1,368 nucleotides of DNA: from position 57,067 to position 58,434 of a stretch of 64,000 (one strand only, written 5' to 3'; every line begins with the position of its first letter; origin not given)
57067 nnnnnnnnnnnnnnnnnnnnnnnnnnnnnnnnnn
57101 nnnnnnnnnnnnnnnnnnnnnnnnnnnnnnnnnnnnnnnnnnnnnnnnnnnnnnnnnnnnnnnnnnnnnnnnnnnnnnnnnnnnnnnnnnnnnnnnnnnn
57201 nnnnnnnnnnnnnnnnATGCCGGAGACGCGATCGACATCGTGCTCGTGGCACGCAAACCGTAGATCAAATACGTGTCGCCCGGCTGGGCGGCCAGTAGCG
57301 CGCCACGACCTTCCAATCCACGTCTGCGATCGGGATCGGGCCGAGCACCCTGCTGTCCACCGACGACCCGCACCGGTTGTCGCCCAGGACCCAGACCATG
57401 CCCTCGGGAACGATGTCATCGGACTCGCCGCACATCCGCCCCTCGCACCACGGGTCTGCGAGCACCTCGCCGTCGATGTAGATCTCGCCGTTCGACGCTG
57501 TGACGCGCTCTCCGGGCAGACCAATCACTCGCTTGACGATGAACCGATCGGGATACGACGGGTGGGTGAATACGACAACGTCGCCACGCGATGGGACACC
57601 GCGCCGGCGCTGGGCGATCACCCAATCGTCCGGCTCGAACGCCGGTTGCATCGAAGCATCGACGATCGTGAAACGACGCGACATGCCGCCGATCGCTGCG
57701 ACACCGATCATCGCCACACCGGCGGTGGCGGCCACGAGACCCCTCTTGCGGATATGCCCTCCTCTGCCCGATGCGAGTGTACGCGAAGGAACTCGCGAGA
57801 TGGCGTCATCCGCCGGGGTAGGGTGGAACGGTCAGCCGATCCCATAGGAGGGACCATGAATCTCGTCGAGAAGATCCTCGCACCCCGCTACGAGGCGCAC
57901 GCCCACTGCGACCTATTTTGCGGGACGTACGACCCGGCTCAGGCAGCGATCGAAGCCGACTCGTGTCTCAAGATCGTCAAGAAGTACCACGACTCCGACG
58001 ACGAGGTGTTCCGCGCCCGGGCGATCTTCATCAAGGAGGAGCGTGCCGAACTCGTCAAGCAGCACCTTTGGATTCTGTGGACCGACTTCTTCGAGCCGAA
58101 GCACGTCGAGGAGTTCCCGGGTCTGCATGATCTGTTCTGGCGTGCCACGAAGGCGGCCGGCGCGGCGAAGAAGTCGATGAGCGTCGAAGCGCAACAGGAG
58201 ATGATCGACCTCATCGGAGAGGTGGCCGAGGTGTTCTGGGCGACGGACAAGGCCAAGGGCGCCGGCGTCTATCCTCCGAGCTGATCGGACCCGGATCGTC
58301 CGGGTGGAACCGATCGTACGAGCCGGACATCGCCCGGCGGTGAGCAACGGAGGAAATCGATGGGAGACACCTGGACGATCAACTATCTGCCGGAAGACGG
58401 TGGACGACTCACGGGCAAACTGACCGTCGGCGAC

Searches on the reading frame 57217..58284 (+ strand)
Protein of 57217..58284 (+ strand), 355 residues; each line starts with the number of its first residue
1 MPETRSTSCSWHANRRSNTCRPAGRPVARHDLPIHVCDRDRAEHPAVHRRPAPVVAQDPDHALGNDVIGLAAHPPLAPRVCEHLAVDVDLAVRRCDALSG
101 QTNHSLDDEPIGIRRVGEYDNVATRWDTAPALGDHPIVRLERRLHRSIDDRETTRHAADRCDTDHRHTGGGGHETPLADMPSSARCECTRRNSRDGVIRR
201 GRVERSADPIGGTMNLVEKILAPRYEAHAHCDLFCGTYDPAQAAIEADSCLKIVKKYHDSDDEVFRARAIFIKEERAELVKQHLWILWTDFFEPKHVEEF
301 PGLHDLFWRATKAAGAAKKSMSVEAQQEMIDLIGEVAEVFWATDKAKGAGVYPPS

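Call 9: search_protein_families(library=pfam, proteins=[window:57217-58284:+], max_evalue=0.01)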
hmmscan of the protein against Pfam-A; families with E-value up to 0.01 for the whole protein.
window:57217-58284:+ (355 aa): 1 family
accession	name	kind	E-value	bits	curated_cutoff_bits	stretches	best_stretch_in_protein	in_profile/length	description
PF09055.16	Sod_Ni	-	1.2e-35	123.3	25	1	226-343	2-126/127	Nickel-containing superoxide dismutase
